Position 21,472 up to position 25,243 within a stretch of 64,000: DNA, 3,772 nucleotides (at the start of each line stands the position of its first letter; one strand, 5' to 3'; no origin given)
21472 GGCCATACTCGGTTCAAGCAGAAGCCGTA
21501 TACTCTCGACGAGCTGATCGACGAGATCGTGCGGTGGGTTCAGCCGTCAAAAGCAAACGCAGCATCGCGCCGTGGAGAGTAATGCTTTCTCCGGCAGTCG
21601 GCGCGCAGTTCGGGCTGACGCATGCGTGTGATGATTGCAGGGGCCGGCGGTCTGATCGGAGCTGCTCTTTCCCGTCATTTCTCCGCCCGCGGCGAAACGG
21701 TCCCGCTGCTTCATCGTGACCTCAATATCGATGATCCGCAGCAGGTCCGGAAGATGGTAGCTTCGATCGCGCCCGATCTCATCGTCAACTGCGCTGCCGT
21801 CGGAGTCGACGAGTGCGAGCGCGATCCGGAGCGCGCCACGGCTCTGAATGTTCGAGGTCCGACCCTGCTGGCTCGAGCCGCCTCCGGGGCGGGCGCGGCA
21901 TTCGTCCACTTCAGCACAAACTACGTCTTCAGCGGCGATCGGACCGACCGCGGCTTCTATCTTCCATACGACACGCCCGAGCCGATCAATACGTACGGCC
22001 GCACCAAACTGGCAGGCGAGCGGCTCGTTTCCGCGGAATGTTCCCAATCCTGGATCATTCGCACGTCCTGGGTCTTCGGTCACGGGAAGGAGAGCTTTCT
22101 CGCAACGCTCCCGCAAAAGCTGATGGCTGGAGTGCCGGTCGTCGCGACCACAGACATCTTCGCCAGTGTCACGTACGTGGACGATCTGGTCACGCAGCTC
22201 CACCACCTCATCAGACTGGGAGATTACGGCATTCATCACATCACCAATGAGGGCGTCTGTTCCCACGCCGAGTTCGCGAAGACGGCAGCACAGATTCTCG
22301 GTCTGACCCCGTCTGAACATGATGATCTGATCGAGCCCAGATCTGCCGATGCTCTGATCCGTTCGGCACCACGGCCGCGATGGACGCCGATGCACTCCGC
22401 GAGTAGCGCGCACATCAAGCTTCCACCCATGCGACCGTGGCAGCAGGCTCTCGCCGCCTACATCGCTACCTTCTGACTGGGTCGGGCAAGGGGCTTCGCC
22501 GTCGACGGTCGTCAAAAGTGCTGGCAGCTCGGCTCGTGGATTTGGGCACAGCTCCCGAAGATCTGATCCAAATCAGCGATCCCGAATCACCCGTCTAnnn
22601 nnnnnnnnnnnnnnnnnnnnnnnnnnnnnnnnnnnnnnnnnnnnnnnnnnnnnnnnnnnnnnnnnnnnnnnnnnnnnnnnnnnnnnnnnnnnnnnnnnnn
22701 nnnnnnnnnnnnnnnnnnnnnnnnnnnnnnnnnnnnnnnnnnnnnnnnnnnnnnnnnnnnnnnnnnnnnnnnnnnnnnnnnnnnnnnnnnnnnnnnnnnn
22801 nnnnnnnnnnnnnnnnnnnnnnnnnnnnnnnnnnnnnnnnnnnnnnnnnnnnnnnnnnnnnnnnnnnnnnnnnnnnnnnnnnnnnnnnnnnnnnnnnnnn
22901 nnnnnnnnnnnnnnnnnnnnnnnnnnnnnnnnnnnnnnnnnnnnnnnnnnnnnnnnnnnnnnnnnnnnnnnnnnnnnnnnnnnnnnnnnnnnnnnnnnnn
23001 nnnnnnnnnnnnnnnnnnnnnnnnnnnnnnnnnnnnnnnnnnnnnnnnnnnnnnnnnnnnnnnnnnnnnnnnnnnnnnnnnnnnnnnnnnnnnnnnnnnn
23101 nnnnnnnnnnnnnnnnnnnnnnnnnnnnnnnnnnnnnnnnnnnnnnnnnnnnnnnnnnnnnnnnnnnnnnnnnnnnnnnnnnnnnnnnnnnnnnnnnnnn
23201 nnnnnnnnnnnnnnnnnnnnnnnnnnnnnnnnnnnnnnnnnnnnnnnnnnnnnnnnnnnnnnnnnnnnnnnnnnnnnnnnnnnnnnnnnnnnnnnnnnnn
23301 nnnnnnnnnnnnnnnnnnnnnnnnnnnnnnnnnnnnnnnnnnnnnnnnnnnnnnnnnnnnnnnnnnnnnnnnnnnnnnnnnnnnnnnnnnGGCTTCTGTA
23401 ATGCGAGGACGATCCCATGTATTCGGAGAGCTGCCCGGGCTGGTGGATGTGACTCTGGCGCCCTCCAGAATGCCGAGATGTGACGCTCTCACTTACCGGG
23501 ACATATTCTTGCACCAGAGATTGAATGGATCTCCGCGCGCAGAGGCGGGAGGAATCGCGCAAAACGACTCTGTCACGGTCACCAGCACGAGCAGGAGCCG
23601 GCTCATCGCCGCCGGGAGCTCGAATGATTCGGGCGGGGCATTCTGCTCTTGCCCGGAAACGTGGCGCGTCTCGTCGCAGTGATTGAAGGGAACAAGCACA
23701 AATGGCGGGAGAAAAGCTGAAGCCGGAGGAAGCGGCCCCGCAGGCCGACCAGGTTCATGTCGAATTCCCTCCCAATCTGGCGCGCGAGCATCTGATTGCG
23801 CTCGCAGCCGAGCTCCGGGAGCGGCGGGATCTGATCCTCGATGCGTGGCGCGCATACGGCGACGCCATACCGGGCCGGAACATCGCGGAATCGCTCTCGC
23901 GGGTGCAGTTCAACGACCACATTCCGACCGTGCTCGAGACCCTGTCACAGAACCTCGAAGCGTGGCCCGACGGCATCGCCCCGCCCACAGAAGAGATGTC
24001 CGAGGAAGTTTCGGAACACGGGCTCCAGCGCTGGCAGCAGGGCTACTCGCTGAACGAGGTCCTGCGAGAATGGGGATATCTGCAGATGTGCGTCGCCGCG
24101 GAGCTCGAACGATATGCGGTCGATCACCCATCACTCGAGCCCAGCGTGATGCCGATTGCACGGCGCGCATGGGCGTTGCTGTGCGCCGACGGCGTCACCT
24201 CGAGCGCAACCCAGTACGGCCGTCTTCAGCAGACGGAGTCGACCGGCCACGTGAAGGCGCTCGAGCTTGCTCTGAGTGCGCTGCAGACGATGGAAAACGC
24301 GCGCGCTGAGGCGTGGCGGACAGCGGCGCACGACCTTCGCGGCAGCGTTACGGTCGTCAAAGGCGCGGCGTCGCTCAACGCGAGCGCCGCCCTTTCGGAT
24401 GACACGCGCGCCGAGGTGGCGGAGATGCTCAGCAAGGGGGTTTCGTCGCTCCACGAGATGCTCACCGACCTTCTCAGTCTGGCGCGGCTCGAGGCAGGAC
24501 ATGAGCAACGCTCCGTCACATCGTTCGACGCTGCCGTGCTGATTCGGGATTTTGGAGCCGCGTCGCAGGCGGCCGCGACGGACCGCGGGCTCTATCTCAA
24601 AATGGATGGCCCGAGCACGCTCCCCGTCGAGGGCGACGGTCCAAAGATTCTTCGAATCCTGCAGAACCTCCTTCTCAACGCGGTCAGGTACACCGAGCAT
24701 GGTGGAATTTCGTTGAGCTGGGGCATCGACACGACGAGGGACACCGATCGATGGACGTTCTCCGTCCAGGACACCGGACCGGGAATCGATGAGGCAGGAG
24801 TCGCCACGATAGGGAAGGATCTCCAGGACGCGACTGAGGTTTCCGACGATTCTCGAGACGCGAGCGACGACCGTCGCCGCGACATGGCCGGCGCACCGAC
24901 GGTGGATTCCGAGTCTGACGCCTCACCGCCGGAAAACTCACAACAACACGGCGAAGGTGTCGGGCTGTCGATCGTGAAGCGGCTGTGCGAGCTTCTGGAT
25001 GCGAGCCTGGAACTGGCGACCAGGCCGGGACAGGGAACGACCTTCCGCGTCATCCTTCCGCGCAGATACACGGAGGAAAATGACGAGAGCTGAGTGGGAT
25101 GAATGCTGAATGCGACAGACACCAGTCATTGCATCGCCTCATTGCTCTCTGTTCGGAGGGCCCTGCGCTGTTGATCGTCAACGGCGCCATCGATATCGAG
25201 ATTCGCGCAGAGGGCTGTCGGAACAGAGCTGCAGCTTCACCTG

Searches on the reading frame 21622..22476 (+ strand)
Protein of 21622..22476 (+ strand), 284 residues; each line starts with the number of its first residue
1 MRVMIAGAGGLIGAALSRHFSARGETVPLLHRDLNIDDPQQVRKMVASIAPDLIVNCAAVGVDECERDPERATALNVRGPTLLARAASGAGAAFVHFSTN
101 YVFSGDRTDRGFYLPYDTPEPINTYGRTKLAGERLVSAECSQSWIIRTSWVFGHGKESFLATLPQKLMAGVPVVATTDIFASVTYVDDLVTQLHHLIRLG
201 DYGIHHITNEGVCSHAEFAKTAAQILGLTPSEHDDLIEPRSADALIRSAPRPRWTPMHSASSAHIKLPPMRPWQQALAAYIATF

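Call 61: search_protein_families(library=pfam, proteins=[window:21622-22476:+])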
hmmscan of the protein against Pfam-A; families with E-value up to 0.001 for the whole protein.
window:21622-22476:+ (284 aa): 5 families
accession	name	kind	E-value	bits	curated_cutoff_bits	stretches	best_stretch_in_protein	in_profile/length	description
PF04321.23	RmlD_sub_bind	-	4e-67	226.7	27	1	1-283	1-284/287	RmlD substrate binding domain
PF01370.27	Epimerase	-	8.1e-22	78.2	20.9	1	3-200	1-228/240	NAD dependent epimerase/dehydratase family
PF07993.18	NAD_binding_4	-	2.6e-08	33.8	20.1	1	52-158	90-214/258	Male sterility protein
PF16363.11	GDP_Man_Dehyd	-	1.1e-07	32.1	27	1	34-138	59-166/332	GDP-mannose 4,6 dehydratase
PF02719.21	Polysacc_synt_2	-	3.4e-06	26.9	20.2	0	35-142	62-155/293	Polysaccharide biosynthesis protein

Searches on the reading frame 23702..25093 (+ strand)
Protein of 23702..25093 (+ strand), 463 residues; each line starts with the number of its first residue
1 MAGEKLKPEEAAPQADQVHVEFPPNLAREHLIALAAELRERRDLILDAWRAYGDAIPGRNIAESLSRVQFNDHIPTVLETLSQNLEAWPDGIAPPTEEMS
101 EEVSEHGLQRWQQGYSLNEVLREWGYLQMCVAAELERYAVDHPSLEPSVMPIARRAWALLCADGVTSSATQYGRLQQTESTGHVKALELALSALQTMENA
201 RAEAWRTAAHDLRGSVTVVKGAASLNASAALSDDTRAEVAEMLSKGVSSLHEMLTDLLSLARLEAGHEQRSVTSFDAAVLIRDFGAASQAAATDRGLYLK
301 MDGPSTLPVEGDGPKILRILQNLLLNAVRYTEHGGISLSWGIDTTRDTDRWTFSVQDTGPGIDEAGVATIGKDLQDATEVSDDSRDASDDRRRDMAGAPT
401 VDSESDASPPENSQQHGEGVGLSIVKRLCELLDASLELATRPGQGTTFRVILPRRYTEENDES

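Call 61: search_protein_families(library=pfam, proteins=[window:23702-25093:+])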
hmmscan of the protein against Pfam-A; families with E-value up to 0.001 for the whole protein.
window:23702-25093:+ (463 aa): 3 families
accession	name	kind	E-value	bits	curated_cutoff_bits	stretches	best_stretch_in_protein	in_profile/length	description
PF02518.31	HATPase_c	-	8.1e-20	71.8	26.4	1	311-454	1-109/111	Histidine kinase-, DNA gyrase B-, and HSP90-like ATPase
PF00512.31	HisKA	-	3.1e-06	27.6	26.9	1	201-266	2-66/66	His Kinase A (phospho-acceptor) domain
PF14361.12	RsbRD_N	-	4.9e-05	24.4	24.3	1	37-127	4-95/104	RsbT co-antagonist protein rsbRD N-terminal domain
